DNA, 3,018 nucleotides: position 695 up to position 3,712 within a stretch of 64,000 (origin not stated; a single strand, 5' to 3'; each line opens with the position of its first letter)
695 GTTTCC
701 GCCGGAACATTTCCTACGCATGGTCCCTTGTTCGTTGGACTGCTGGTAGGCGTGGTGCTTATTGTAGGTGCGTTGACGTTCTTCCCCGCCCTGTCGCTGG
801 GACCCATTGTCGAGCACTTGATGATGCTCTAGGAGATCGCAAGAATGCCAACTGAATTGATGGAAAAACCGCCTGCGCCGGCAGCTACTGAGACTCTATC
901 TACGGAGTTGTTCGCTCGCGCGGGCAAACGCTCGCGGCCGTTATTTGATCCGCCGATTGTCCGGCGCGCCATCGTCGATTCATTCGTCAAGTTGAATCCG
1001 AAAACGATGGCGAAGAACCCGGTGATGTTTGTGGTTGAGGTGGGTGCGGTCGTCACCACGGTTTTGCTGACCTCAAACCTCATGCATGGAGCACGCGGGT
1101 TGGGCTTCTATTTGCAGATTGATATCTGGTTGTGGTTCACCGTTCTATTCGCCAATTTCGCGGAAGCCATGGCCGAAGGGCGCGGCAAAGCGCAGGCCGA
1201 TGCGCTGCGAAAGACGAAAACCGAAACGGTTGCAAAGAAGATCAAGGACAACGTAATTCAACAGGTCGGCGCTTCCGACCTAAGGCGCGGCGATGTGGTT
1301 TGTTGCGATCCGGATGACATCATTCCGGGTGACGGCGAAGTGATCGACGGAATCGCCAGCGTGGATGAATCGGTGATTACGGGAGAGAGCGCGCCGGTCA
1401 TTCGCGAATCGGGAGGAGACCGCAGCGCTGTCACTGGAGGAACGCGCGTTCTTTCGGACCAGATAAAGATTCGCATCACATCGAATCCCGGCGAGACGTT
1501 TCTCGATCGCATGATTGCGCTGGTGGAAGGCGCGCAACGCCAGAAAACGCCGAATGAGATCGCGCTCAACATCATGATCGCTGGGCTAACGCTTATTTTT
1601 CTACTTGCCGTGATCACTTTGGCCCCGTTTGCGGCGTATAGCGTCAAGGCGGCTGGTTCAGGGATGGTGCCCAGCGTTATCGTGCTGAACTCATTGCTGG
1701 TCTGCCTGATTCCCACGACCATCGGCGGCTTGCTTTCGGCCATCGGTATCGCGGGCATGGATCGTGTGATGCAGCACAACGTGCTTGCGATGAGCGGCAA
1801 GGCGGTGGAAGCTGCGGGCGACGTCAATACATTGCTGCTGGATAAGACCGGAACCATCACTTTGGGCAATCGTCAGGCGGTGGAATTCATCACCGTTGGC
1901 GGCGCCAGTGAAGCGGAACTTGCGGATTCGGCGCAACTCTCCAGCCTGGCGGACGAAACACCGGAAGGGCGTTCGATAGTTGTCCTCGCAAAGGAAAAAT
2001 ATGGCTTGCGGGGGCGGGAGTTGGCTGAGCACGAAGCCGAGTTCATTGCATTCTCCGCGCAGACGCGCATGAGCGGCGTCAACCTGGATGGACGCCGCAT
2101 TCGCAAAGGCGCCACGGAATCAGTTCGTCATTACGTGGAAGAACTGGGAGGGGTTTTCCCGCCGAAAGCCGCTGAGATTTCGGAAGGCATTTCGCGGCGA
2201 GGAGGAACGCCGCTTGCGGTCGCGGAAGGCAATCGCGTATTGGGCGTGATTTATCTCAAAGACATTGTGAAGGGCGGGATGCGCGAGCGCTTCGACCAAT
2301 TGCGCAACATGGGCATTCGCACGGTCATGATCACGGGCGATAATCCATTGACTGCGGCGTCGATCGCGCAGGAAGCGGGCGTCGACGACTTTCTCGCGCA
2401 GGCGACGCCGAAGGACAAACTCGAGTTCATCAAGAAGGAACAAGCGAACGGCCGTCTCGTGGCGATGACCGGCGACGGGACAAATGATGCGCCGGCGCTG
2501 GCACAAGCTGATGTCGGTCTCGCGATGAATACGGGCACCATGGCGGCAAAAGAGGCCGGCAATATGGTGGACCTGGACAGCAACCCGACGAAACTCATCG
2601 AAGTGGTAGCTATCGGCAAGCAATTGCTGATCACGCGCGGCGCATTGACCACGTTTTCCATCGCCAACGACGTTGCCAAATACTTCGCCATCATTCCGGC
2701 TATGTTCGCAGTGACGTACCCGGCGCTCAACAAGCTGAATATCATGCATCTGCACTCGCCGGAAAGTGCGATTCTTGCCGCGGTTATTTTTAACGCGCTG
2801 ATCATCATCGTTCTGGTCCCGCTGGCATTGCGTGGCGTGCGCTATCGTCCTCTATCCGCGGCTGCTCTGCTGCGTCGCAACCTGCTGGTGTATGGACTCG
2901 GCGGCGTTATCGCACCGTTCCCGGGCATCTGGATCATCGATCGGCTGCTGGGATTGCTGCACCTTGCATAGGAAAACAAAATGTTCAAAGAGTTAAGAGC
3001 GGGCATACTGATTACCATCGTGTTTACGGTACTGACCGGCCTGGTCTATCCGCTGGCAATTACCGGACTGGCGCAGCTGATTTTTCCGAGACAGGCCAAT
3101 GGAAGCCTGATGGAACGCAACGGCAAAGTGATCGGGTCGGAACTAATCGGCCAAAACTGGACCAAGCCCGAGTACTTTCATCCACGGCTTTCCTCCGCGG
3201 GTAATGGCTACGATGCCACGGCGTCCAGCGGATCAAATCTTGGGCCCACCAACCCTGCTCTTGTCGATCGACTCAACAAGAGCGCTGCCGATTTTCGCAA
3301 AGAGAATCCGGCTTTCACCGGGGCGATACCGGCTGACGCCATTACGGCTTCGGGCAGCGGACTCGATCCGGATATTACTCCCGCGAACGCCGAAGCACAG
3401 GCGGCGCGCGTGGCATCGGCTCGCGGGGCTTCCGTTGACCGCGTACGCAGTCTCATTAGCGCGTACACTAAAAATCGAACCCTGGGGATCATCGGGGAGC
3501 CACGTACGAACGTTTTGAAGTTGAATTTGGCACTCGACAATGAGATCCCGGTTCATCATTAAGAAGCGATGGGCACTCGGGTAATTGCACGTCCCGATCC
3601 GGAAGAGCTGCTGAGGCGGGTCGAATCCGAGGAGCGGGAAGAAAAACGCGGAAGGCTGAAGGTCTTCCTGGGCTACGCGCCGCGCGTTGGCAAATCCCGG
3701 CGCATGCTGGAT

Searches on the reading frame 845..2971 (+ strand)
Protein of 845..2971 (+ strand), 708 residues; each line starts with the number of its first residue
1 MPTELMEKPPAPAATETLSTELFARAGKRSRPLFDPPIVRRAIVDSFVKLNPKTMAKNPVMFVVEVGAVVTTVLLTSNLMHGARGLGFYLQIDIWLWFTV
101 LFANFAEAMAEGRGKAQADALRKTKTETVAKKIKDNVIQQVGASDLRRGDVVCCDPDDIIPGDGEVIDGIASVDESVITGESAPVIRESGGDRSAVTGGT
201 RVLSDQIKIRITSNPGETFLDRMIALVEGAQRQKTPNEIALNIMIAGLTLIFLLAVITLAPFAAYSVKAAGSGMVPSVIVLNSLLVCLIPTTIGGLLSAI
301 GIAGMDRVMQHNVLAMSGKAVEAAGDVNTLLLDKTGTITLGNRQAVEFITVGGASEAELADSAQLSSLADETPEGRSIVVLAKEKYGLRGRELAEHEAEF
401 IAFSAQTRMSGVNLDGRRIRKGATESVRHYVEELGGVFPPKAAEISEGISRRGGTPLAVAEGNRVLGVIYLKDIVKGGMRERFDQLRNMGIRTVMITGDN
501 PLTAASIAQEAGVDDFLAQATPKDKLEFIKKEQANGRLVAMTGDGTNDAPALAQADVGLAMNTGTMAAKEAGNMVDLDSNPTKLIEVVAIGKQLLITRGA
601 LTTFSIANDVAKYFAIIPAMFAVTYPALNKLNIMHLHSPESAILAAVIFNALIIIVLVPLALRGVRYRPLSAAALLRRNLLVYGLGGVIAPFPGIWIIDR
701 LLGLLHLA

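Call 3: search_protein_families(library=pfam, proteins=[window:845-2971:+], max_evalue=0.01)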
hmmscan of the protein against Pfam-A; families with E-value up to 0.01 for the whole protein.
window:845-2971:+ (708 aa): 4 families
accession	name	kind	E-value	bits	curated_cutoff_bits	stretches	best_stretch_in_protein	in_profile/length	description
PF00122.25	E1-E2_ATPase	-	1.9e-30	106.1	28.1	1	126-310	3-180/181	E1-E2 ATPase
PF00702.32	Hydrolase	-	1.3e-24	88.1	26.4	1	328-556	2-191/191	haloacid dehalogenase-like hydrolase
PF12710.13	HAD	-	0.001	20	27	1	463-520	74-138/189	haloacid dehalogenase-like hydrolase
PF08282.18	Hydrolase_3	-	0.0022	18.2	20.9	0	534-575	201-242/255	haloacid dehalogenase-like hydrolase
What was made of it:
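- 845..2971 (+): kdpB, the P-type ATPase subunit. It carries the presumed target serine of the KdpD-type serine kinase (TGES, Ser182, codon 1388-1390; equals E. coli S162, preceded by E181 which equals E161). Pfam E1-E2_ATPase plus Hydrolase (call 3).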

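Call 48: find_encoding_contigs(protein=window:845-2971:+, flank=10000, max_places=4)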
Protein window:845-2971:+ (708 aa): no gene with exactly this product is on record in the collection.
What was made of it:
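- Tried and rejected: The exact KdpB product is not on record (call 48).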

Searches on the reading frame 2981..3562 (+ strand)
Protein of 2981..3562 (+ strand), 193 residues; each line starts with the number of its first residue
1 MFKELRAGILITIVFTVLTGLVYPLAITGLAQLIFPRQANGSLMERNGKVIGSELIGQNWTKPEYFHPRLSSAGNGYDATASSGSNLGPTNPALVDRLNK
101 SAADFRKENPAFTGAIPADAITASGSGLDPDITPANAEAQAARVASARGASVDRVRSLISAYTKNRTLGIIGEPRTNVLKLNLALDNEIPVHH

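Call 3: search_protein_families(library=pfam, proteins=[window:2981-3562:+], max_evalue=0.01)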
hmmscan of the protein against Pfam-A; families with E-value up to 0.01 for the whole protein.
window:2981-3562:+ (193 aa): 1 family
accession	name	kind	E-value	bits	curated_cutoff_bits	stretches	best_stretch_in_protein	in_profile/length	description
PF02669.20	KdpC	-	1.2e-73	247.1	24.1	1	6-187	2-182/182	K+-transporting ATPase, c chain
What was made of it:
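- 2981..3562 (+): kdpC. Pfam KdpC, E=1e-73 (call 3).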
